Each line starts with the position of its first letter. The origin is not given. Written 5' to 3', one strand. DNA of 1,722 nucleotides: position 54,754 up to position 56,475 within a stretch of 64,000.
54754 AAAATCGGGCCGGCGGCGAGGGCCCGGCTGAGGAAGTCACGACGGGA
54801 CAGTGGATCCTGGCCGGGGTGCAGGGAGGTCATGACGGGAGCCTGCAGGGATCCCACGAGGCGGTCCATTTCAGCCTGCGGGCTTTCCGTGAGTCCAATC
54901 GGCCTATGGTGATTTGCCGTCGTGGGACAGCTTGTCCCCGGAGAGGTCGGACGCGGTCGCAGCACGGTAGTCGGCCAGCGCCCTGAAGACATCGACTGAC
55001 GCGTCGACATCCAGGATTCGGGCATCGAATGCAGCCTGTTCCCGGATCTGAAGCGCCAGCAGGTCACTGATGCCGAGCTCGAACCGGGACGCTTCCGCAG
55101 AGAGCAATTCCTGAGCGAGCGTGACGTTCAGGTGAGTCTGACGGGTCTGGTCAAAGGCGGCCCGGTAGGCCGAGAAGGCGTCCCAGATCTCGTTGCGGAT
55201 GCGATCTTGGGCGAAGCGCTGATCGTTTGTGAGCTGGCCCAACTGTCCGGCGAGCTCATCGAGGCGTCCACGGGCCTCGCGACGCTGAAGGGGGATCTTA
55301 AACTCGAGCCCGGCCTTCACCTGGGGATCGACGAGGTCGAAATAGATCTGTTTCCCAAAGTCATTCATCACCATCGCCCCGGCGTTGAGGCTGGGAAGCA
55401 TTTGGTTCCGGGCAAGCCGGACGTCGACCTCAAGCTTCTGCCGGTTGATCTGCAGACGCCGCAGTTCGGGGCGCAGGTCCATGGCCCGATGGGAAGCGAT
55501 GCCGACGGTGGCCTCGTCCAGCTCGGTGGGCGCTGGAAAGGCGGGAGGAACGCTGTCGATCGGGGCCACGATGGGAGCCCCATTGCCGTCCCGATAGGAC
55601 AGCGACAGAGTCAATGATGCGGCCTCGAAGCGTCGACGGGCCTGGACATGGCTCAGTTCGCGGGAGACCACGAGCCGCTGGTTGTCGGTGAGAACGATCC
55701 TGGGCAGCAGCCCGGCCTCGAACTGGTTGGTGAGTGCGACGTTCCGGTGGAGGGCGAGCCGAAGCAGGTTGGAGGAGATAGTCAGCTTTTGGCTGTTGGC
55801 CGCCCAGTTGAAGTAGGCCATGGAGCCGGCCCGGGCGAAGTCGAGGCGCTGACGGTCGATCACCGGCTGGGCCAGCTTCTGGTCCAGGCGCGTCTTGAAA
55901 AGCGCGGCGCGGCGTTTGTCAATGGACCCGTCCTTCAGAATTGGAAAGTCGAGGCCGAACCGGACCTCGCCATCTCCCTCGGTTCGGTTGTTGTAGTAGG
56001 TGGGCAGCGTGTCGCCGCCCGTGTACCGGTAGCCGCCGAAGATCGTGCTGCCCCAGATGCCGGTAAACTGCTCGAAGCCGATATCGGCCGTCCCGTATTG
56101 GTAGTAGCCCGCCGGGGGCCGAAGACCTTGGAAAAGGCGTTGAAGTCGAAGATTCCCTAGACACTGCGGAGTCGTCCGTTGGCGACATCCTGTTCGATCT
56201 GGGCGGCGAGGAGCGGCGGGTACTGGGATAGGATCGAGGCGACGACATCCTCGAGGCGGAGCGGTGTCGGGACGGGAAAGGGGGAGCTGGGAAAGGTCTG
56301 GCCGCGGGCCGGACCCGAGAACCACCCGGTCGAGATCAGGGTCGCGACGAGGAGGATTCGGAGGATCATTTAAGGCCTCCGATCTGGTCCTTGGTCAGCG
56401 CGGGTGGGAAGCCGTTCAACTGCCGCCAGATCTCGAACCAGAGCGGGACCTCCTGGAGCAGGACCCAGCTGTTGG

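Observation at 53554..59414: Localized decay of a translationally coupled ABC-HlyD-TolC-beta-propeller export operon (about nine lesions in 5.9 kb)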

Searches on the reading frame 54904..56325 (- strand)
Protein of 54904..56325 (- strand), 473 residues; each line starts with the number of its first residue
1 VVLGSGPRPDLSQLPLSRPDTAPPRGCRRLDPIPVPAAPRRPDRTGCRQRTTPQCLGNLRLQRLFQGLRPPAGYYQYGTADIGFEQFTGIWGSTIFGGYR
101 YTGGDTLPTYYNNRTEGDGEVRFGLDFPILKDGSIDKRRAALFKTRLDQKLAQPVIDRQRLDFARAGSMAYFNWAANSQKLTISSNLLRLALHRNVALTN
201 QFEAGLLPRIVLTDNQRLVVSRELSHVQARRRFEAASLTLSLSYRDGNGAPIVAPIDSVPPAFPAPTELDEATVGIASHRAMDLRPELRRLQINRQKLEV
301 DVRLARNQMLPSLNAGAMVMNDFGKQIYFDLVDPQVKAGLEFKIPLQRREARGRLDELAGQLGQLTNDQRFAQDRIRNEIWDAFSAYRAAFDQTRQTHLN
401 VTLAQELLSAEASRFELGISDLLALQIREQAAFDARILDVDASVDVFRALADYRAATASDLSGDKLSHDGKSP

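Call 5: search_protein_families(library=pfam, proteins=[window:54904-56325:-], max_evalue=0.01)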
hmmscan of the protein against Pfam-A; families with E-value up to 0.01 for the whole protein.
window:54904-56325:- (473 aa): 1 family
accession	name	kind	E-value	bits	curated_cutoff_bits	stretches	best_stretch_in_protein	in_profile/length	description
PF02321.23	OEP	-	1.7e-21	77.3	22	2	280-457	7-186/187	Outer membrane efflux protein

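Call 7: find_related_loci(query=window:54907-56109:-, collection=genome_contigs, flank=10000)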
Query seq(401 aa) (401 aa) in genome_contigs; peptide patterns used: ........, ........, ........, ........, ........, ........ (x = any residue, [..] = any of these).
137 stretches matched a pattern; 36 encode a relative of the query (tblastn E <= 1e-3); 36 distinct loci.
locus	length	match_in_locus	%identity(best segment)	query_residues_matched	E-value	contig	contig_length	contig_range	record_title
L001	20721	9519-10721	93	1-401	0e+0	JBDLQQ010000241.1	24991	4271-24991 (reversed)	MAG: Verrucomicrobiota bacterium isolate icacos_2019_sw_WHONDRS-S19S_0094_B_bin.100 scaffold_1468943, whole genome shotg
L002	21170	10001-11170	94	1-390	0e+0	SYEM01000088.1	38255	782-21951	MAG: Verrucomicrobiales bacterium isolate F1-60-MAGs043 F1-60__c176647, whole genome shotgun sequence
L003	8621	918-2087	93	1-390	0e+0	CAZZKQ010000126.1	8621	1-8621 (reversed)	MAG TPA_asm: uncultured Verrucomicrobiota bacterium isolate SRP124364_co1_30 genome assembly, contig: NODE_9862_length_8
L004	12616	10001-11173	68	1-391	1e-173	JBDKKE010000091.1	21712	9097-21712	MAG: Verrucomicrobiota bacterium isolate gunnisonriver_2019_sw_WHONDRS-S19S_0062_B_bin.27 scaffold_333269, whole genome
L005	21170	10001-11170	61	1-390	8e-153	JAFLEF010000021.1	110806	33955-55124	MAG: Verrucomicrobia bacterium isolate UWPOB_VERRUCO2 gnl_X_LHIKMICD_21, whole genome shotgun sequence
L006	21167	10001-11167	57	1-389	2e-139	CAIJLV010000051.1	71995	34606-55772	MAG: uncultured Verrucomicrobia bacterium isolate Loclat_bin-04712 genome assembly, contig: bin-04712:051/237, whole gen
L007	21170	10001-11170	55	1-390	2e-135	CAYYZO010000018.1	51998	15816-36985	MAG TPA_asm: uncultured Myxococcales bacterium isolate SRP287453_co1_193 genome assembly, contig: NODE_951_length_51998_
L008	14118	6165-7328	57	1-388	5e-135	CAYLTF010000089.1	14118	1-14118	MAG TPA_asm: uncultured Akkermansia sp. isolate SRP278252_co3_275 genome assembly, contig: NODE_8046_length_14118_cov_11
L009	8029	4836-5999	57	1-388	5e-132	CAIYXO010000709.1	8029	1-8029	MAG: uncultured Verrucomicrobia bacterium isolate Loclat_bin-08919 genome assembly, contig: bin-08919:709/979, whole gen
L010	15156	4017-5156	54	1-380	1e-131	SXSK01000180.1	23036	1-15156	MAG: Verrucomicrobiales bacterium isolate F1-140-MAGs082 F1-140__c261783, whole genome shotgun sequence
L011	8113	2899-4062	56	1-388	2e-131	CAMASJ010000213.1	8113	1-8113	MAG: Akkermansia muciniphila isolate AE-24oct19-284 genome assembly, contig: AE-24oct19-C17007, whole genome shotgun seq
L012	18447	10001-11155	56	1-385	6e-131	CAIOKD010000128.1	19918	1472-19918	MAG: uncultured Verrucomicrobia bacterium isolate LaPlata_bin-0894 genome assembly, contig: bin-0894:128/337, whole geno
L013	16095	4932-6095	56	1-388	3e-131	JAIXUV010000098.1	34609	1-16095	MAG: Verrucomicrobiales bacterium isolate D1_MAG_00042 pond_D1_MAG_00042_000000000348, whole genome shotgun sequence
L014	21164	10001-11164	56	1-388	2e-130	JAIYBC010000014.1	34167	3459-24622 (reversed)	MAG: Verrucomicrobiales bacterium isolate E1_MAG_00027 pond_E1_MAG_00027_000000000009, whole genome shotgun sequence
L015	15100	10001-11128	56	1-376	2e-127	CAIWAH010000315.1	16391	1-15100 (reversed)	MAG: uncultured Verrucomicrobia bacterium isolate LaPlata_bin-1618 genome assembly, contig: bin-1618:315/411, whole geno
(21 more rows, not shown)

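Call 25: search_protein_families(library=ncbifam, proteins=[L002:6694-8415:+, L002:8415-9740:+, L002:9740-11203:+, L002:11213-12577:+], max_evalue=0.01)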
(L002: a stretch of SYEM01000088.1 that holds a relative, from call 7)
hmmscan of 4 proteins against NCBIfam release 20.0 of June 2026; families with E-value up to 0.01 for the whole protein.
L002:6694-8415:+ (574 aa): 138 families (the best 25 are shown)
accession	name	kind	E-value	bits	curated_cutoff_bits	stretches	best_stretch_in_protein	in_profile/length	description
TIGR03375.1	type_I_sec_LssB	subfamily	5.4e-52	177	693.1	1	12-556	130-672/696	type I secretion system permease/ATPase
TIGR03797.1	NHLM_micro_ABC2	equivalog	4.8e-46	157.6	709.4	1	18-520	123-621/686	NHLP bacteriocin export ABC transporter permease/ATPase subunit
TIGR02203.1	MsbA_lipidA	equivalog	5.5e-46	157.2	602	1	57-522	40-505/572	lipid A export permease/ATP-binding protein MsbA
TIGR03796.1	NHLM_micro_ABC1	equivalog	5.8e-46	157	853.3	1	21-558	144-684/710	NHLP family bacteriocin export ABC transporter peptidase/permease/ATPase subunit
TIGR01846.1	type_I_sec_HlyB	subfamily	2.5e-44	151.7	725.55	1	29-559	137-665/694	type I secretion system permease/ATPase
TIGR02868.1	CydC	equivalog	1.3e-41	142.8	329.05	1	157-545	139-529/530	thiol reductant ABC exporter subunit CydC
TIGR00958.1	3a01208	subfamily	2.7e-40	138.3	874.6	1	21-558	151-686/711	antigen peptide transporter 2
TIGR02857.1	CydD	equivalog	3.8e-39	135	435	1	30-558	2-529/529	thiol reductant ABC exporter subunit CydD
TIGR01842.1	type_I_sec_PrtD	subfamily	1.5e-37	129.4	510.15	1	30-559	5-527/544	type I secretion system permease/ATPase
TIGR02204.1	MsbA_rel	hypoth_equivalog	7.1e-36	124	780.4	1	26-523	13-512/576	ABC transporter, permease/ATP-binding protein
NF045513.1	HepA_fam_ABC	equivalog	1.2e-34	119.8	725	1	55-522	80-545/610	heterocyst formation ABC transporter subunit HepA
NF008364.0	PRK11160.1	equivalog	6e-34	117.6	630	1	154-559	143-548/575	heme ABC transporter ATP-binding protein/permease CydC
NF008381.0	PRK11176.1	equivalog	5.5e-33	114.2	867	1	62-524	55-517/582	lipid A ABC transporter ATP-binding protein/permease MsbA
NF010178.0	PRK13657.1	equivalog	2.3e-31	108.9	733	1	274-522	256-506/588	glucan ABC transporter ATP-binding protein/ permease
NF008056.1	PRK10790.1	equivalog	1.1e-30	106.8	746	1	254-558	248-547/584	SmdB family multidrug efflux ABC transporter permease/ATP-binding protein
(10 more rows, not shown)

L002:8415-9740:+ (442 aa): 20 families
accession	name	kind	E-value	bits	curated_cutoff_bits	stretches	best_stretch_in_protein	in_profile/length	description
TIGR00998.1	8a0101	subfamily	6.8e-19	68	390.8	1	78-298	41-240/334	EmrA/EmrK family multidrug efflux transporter periplasmic adaptor subunit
TIGR01730.1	RND_mfp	subfamily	7.3e-18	64.6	94.9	3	228-317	103-188/322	efflux RND transporter periplasmic adaptor subunit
NF007785.0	PRK10476.1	equivalog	3.1e-14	52.5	376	1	82-296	51-242/347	multidrug transporter subunit MdtN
TIGR02971.1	heterocyst_DevB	subfamily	4.2e-14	52.7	129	1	80-282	14-224/327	ABC exporter membrane fusion protein, DevB family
TIGR01843.1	type_I_hlyD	subfamily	6.5e-14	51.7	208.65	2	121-311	127-320/422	HlyD family type I secretion periplasmic adaptor subunit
NF002939.0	PRK03598.1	equivalog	3.1e-11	43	393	1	78-294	43-236/332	secretion protein HlyD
TIGR00999.1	8a0102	subfamily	1.4e-08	34.2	319.3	0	222-314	53-143/271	CzcB/NccB family metal efflux transporter periplasmic adaptor subunit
TIGR03794.1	NHLM_micro_HlyD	equivalog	2.6e-07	29.9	156.2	1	64-302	46-291/421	NHLP bacteriocin system secretion protein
NF007132.1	PRK09578.1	equivalog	1.8e-05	23.7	512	0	158-225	106-171/396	MexX/AxyX family multidrug efflux RND transporter periplasmic adaptor subunit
NF000272.2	OqxA_adapt_sub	exception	4.3e-05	22.6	835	0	173-305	84-218/391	multidrug efflux RND transporter periplasmic adaptor subunit OqxA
NF011715.0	PRK15136.1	equivalog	0.00012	20.8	563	1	43-297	26-250/390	multidrug efflux MFS transporter periplasmic adaptor subunit EmrA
NF010643.0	PRK14040.1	subfamily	0.00017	20.2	892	0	78-108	525-555/595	oxaloacetate decarboxylase subunit alpha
NF045904.1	RND-peri-MexE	equivalog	0.00021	20.3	714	0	80-165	64-156/390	multidrug efflux RND transporter periplasmic adaptor subunit MexE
NF008589.1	PRK11556.1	equivalog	0.00033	19.7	391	1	62-133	71-137/392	MdtA/MuxA family multidrug efflux RND transporter periplasmic adaptor subunit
TIGR01000.1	bacteriocin_acc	subfamily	0.00089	18.2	258.85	0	75-135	56-117/457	bacteriocin secretion accessory protein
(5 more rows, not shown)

L002:9740-11203:+ (488 aa): 1 family
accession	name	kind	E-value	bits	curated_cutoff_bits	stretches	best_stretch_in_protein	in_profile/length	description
TIGR01844.1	type_I_sec_TolC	subfamily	4.3e-10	39.1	225.15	1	292-472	217-397/414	TolC family outer membrane protein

L002:11213-12577:+ (455 aa): 2 families
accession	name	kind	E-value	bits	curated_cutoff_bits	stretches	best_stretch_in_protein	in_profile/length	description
TIGR02800.1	propeller_TolB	equivalog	2.1e-05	23.7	343.15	1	171-252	303-381/418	Tol-Pal system beta propeller repeat protein TolB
NF033523.0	lasso_peptidase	equivalog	0.0021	16.9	400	0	383-427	96-137/638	Atxe2 family lasso peptide isopeptidase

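Call 26: search_protein_families(library=pfam, proteins=[L002:6694-8415:+, L002:8415-9740:+, L002:9740-11203:+, L002:11213-12577:+], max_evalue=0.01)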
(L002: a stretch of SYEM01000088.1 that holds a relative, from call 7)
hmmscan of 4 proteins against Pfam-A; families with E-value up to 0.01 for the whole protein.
L002:6694-8415:+ (574 aa): 2 families
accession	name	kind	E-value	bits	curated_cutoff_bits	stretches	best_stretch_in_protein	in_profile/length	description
PF00005.33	ABC_tran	-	8.8e-15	56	25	1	369-515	2-136/137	ABC transporter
PF00664.28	ABC_membrane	-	2.9e-06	27.6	28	1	36-189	4-156/274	ABC transporter transmembrane region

L002:8415-9740:+ (442 aa): 4 families
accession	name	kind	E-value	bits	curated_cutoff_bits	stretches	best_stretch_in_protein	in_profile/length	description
PF13437.12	HlyD_3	-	1.4e-12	48.8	22.2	2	264-315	1-51/106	HlyD family secretion protein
PF16576.10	HlyD_D23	-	3e-11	43.4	30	1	77-173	17-95/214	Barrel-sandwich domain of CusB or HlyD membrane-fusion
PF00364.28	Biotin_lipoyl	-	4.2e-05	23.7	22.1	0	80-110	43-73/73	Biotin-requiring enzyme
PF13533.13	Biotin_lipoyl_2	-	4.6e-05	23.6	29.8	1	81-110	2-31/32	Biotin-lipoyl like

L002:9740-11203:+ (488 aa): 1 family
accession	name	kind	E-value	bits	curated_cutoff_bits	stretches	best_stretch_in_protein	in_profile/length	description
PF02321.23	OEP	-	5.9e-26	91.9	22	2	295-472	7-186/187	Outer membrane efflux protein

L002:11213-12577:+ (455 aa): 1 family
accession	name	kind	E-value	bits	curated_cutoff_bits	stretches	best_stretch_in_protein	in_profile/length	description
PF07676.18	PD40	-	2.5e-06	27.7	20.9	0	196-208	13-25/38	WD40-like Beta Propeller Repeat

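Call 40: find_homologous_proteins(query=L002:6694-8415:+, max_evalue=1e-20)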
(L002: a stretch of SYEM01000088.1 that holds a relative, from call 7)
Query L002:6694-8415:+ (574 aa): 1431 proteins with E <= 1e-20 among 8000 candidates; the best 120 are listed.
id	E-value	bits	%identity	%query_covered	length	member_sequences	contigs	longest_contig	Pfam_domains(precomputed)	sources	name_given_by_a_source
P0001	0.0e+0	1161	93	98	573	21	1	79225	PF00005.34,PF00664.29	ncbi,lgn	-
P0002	0.0e+0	1118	90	98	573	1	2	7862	PF00005.34,PF00664.29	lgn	-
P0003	0.0e+0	1104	88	99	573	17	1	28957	PF00005.34,PF00664.29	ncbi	ncbi:MAG: peptidase domain-containing ABC transporter [Limisphaerales bacterium]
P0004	0.0e+0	1096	88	98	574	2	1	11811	PF00005.34,PF00664.29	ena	-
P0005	0.0e+0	1075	86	99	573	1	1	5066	PF00005.34,PF00664.29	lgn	-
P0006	1.2e-226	772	63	99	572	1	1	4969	PF00005.34,PF00664.29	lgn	-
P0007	5.0e-226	770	64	97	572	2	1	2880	PF00005.34,PF00664.29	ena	-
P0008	1.3e-224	765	64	96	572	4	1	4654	PF00005.34,PF00664.29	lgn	-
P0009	1.0e-221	756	63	97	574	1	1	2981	PF00005.34,PF00664.29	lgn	-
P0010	2.8e-217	741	62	98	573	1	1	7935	PF00005.34,PF00664.29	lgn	-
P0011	9.4e-216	736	61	97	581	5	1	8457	PF00005.34,PF00664.29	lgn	-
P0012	2.1e-215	735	61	96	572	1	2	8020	PF00005.34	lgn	-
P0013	1.7e-212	725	60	97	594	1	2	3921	PF00005.34,PF00664.29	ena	-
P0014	2.1e-212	725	61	97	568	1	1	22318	PF00005.34,PF00664.29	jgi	jgi:putative ABC transport system ATP-binding protein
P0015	2.9e-211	721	60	98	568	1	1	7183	PF00005.34,PF00664.29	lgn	-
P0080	7.2e-180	617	54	96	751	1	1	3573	PF00005.34,PF00664.29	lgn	-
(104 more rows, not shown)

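Call 42: list_cluster_members(proteins=[P0001])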
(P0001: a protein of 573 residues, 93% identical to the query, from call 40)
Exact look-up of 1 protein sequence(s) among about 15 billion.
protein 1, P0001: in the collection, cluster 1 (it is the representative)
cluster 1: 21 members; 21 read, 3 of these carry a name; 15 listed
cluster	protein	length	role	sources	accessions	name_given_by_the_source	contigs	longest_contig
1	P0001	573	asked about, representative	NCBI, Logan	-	-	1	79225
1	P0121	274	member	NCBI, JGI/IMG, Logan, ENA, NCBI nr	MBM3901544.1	MAG: hypothetical protein FJ379_05560 [Verrucomicrobia bacterium] | hypothetical protein [Verrucomicrobiota bacterium]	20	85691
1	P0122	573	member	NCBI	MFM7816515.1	MAG: peptidase domain-containing ABC transporter [Verrucomicrobiota bacterium]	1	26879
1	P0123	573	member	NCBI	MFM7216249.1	MAG: peptidase domain-containing ABC transporter [Verrucomicrobiota bacterium]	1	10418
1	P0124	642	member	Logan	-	-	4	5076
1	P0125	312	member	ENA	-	-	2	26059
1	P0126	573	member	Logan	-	-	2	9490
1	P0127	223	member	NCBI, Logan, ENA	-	-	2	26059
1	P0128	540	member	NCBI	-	-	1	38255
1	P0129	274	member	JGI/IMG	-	-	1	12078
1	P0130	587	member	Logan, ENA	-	-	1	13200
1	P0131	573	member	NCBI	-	-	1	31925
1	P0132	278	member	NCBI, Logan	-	-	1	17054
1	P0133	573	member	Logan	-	-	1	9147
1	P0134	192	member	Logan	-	-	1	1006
